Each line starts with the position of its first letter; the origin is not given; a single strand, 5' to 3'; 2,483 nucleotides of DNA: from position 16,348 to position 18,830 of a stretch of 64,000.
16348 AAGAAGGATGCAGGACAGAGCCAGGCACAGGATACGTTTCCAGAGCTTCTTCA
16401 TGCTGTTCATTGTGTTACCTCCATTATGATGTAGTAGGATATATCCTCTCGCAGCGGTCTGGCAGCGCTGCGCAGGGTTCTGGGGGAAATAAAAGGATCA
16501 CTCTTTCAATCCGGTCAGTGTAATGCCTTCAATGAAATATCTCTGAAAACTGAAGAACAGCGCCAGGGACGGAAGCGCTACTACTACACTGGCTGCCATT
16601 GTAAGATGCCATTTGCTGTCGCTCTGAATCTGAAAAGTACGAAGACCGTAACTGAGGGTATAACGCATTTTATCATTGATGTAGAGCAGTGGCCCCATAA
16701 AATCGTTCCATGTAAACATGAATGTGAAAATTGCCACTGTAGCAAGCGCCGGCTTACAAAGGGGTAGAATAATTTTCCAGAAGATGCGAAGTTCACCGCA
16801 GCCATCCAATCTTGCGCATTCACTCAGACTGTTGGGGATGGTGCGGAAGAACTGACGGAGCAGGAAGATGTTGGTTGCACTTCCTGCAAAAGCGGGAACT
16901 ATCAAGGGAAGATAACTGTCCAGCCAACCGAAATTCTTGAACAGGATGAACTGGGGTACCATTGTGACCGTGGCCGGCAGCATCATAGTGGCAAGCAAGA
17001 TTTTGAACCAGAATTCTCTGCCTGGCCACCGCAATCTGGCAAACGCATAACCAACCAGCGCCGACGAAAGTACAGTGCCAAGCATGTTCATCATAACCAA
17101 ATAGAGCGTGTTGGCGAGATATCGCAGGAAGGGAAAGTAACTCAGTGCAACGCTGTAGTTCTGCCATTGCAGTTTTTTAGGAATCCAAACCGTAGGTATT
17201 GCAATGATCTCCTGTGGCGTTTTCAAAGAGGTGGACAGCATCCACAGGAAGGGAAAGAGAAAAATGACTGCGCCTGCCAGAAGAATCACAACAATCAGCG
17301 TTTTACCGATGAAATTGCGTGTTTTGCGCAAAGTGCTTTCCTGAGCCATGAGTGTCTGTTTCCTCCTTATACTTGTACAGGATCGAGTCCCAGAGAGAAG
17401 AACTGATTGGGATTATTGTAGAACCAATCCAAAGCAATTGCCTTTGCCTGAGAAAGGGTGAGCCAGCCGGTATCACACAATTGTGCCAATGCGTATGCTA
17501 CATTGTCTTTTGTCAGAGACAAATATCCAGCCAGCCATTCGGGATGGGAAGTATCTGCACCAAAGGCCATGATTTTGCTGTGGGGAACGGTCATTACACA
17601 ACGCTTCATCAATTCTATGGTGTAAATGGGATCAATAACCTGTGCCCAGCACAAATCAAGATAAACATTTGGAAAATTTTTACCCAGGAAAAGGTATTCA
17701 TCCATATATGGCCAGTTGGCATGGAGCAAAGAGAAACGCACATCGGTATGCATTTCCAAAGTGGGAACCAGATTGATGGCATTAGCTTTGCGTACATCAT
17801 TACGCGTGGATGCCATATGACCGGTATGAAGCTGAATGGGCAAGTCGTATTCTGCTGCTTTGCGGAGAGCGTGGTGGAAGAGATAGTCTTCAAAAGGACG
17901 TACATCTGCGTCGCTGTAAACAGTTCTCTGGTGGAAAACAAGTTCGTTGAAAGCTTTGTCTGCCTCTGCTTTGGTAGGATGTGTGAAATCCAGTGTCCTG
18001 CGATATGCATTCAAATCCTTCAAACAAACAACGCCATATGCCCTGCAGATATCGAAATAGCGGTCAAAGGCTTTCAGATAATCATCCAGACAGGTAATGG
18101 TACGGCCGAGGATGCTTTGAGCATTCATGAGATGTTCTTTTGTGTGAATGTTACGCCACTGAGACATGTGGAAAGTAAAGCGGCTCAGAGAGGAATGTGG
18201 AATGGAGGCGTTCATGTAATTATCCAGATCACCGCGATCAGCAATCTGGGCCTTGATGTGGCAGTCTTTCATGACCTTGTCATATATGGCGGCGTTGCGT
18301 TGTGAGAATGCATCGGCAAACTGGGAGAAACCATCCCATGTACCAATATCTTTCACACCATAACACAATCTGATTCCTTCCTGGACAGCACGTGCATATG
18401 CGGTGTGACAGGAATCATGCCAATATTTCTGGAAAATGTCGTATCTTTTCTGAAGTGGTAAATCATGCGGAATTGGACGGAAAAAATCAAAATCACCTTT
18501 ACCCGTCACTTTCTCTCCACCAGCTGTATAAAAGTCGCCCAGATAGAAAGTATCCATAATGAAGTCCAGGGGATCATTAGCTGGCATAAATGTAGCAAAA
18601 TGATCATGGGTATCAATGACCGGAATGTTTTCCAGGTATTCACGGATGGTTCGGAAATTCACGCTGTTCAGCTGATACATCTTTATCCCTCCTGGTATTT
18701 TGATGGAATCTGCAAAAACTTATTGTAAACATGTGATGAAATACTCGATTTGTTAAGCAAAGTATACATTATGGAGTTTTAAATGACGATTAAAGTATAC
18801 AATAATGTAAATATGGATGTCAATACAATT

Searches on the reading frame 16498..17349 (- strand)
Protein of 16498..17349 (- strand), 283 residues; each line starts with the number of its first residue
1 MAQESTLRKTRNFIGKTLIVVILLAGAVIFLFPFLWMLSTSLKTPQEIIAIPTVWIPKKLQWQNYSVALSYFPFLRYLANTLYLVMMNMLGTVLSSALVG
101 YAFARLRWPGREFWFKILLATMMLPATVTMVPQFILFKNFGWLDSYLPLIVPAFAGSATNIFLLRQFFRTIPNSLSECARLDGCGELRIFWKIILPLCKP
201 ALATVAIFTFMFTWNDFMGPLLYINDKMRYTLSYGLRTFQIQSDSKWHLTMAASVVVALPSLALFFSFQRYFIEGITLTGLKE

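Call 28: search_protein_families(library=pfam, proteins=[window:16498-17349:-], max_evalue=0.0001)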
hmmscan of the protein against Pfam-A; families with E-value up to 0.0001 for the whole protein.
window:16498-17349:- (283 aa): 1 family
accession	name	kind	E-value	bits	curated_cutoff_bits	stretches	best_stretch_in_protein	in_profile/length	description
PF00528.27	BPD_transp_1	-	4.7e-20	72.5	26.4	1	98-273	3-179/184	Binding-protein-dependent transport system inner membrane component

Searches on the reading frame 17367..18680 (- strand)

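Call 28: search_protein_families(library=pfam, proteins=[window:17367-18680:-], max_evalue=0.0001)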
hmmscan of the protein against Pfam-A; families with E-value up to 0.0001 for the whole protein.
window:17367-18680:- (437 aa): 1 family
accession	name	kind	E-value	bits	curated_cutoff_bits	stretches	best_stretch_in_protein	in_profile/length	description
PF04909.20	Amidohydro_2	-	3.5e-09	37.3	26.4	1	262-364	121-235/289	Amidohydrolase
